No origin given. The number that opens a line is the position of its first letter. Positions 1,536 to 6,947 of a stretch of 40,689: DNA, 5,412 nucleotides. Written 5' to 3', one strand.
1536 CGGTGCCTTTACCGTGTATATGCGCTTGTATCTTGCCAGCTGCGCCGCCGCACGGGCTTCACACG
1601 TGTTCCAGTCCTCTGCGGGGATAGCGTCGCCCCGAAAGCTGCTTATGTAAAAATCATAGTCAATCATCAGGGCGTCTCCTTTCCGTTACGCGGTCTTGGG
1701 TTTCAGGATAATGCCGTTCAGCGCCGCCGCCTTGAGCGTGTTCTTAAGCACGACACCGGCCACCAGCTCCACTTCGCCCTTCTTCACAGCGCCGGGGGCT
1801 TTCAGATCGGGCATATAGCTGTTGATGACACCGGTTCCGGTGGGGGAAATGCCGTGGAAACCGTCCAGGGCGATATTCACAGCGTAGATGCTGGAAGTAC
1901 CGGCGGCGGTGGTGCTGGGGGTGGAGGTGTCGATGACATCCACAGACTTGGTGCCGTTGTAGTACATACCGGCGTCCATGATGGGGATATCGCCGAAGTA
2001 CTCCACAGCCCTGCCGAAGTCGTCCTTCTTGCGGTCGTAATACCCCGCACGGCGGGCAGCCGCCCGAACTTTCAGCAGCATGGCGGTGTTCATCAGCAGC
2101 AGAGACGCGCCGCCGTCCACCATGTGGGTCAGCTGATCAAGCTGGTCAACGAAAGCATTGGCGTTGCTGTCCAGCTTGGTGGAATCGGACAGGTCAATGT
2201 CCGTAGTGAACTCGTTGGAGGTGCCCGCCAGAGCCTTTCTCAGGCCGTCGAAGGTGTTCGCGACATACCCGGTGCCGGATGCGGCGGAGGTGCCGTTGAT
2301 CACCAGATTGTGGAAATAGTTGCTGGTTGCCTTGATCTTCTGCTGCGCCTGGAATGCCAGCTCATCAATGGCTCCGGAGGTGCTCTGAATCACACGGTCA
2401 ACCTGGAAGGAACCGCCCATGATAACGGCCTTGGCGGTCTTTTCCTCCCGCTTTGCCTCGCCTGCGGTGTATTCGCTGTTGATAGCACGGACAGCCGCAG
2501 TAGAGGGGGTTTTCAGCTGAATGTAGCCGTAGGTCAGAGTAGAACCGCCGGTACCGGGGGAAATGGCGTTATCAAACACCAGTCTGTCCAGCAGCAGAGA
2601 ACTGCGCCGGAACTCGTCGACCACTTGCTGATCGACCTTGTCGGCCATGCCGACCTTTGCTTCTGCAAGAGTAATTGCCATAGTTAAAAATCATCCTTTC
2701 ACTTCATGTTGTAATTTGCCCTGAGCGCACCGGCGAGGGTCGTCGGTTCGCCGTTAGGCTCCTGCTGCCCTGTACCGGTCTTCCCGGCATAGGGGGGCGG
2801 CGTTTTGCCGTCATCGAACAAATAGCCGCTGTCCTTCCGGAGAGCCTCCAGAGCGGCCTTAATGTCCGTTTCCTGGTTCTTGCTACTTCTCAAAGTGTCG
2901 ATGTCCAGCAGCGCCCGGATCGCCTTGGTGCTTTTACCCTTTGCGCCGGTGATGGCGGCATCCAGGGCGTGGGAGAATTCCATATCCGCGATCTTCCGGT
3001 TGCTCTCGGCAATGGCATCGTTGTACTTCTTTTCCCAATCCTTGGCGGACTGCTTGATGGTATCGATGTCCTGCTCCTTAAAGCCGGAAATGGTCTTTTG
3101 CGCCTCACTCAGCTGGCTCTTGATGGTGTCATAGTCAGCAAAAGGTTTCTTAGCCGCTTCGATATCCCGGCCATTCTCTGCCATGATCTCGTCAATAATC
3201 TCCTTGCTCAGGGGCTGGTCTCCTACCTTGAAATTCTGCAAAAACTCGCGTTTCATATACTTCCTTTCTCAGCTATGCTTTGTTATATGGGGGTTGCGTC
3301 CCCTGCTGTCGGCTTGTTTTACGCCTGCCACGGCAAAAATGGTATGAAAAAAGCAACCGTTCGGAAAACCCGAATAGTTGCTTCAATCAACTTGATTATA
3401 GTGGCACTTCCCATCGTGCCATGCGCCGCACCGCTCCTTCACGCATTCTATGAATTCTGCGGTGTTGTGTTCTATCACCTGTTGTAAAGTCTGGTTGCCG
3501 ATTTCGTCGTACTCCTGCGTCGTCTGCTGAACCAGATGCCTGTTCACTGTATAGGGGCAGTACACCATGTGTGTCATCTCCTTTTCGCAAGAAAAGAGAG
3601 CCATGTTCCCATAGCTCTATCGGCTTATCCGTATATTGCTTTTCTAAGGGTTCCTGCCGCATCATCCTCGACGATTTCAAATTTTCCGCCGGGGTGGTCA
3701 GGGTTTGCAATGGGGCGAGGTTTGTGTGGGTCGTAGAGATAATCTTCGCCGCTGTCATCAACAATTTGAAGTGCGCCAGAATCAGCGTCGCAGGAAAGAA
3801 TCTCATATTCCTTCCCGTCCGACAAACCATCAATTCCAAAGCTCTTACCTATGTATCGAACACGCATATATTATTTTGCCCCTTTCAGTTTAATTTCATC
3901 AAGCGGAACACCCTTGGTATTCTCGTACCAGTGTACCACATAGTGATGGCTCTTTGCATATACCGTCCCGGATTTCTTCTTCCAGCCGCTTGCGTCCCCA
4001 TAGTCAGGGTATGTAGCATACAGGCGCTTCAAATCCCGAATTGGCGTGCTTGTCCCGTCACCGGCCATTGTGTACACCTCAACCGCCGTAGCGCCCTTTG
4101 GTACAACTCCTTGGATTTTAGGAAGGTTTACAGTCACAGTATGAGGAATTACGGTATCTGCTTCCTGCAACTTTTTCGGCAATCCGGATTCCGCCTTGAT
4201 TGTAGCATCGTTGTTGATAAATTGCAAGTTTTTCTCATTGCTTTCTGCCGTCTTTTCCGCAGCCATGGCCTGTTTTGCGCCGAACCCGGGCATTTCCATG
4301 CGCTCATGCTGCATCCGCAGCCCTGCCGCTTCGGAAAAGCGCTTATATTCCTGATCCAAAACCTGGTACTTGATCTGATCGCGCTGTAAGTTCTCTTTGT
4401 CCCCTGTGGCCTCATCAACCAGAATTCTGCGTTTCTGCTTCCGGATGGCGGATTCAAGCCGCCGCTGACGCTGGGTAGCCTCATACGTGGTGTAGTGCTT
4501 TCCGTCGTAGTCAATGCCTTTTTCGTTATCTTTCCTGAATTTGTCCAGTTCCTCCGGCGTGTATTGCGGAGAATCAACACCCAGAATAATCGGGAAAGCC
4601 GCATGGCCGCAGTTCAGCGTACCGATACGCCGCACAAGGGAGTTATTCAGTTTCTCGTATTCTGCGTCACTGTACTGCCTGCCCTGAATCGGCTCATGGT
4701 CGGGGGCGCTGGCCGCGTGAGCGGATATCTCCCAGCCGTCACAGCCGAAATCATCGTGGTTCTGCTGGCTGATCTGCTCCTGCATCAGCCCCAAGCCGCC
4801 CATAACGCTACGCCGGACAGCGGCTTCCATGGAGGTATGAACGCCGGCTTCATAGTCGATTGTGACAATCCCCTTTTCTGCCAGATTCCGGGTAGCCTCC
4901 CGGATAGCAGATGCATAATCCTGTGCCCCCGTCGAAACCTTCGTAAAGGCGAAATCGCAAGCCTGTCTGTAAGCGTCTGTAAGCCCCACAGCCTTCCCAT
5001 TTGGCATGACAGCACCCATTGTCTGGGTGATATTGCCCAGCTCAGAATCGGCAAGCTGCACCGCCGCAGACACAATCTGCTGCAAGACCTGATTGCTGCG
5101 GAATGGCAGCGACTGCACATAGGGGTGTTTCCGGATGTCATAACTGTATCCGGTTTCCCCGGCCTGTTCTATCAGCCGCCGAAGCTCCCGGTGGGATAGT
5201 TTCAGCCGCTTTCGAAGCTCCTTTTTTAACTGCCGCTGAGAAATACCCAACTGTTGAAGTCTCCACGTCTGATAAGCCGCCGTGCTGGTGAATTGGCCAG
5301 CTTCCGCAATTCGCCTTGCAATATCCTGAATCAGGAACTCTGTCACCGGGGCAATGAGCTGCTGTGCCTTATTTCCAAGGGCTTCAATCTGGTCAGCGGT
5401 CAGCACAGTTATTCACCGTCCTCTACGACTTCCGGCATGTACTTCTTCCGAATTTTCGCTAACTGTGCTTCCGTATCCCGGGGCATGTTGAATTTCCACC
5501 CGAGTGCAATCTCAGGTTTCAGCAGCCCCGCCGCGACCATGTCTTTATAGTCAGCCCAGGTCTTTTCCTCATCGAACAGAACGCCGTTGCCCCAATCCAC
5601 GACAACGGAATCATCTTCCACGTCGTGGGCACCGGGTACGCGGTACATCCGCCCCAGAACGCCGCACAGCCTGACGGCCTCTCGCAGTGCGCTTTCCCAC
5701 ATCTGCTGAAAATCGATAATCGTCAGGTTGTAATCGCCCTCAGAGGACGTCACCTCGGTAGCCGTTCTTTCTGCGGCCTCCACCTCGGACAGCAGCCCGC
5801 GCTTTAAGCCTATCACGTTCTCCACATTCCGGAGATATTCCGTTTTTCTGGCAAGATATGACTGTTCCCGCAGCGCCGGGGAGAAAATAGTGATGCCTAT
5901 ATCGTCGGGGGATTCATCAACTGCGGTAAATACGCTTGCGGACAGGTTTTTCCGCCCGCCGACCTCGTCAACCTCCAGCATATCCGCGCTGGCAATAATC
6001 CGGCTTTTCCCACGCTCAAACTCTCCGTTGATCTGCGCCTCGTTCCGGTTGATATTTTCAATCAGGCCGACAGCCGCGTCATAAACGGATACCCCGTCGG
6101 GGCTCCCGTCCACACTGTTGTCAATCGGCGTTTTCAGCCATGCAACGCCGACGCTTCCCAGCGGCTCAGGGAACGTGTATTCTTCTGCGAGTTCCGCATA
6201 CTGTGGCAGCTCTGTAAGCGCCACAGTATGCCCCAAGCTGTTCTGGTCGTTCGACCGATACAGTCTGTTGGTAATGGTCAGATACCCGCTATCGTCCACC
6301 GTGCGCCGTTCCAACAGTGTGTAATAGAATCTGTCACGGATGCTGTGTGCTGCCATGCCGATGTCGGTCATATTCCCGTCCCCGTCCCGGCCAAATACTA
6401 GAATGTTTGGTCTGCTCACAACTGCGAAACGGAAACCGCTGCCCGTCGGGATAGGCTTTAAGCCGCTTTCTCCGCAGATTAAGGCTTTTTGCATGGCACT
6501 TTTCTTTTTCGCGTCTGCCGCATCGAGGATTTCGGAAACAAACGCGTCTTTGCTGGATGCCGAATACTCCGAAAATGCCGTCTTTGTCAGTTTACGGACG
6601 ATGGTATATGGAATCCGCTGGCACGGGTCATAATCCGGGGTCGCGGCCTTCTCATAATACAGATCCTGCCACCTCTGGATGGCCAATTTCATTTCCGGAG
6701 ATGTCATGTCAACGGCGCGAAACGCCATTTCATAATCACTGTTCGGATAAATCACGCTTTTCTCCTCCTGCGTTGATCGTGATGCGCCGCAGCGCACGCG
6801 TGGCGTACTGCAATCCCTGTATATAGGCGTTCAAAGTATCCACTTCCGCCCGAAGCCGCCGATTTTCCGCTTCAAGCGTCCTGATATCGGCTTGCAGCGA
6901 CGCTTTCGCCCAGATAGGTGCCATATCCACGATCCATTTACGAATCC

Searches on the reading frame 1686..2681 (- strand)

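Call 67: search_protein_families(library=phrogs, proteins=[window:1686-2681:-], max_evalue=0.00001)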
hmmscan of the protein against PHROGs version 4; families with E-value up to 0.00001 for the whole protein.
window:1686-2681:- (331 aa): 1 family
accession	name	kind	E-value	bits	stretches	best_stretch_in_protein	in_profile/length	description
phrog_212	-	head and packaging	2.1e-67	228.7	1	1-327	4-296/301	major head protein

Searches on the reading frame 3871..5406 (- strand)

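Call 67: search_protein_families(library=phrogs, proteins=[window:3871-5406:-], max_evalue=0.00001)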
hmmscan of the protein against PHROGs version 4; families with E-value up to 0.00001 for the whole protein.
window:3871-5406:- (511 aa): 1 family
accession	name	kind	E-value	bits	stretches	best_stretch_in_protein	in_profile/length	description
phrog_581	-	head and packaging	3.6e-77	261.7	1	1-405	19-424/564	minor head protein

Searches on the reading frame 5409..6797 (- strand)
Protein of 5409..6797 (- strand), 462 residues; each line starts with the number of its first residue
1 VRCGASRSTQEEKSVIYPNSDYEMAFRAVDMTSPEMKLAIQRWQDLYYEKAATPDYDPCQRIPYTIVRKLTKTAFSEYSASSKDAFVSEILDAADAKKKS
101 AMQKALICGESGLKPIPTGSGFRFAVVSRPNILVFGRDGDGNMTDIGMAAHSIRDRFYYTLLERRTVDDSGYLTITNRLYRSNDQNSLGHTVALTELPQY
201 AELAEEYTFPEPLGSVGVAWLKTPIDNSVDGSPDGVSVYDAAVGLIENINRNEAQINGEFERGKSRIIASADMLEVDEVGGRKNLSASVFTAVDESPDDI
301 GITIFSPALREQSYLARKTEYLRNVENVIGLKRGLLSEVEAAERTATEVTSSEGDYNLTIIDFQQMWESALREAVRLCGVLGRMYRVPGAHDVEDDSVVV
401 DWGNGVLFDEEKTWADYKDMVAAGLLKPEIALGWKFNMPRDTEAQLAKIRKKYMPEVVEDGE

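Call 67: search_protein_families(library=phrogs, proteins=[window:5409-6797:-], max_evalue=0.00001)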
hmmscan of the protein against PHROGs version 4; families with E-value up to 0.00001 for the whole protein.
window:5409-6797:- (462 aa): 1 family
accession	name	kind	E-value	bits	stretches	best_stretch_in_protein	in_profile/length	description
phrog_533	-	head and packaging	1.8e-65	222.4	1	33-456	28-479/495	portal protein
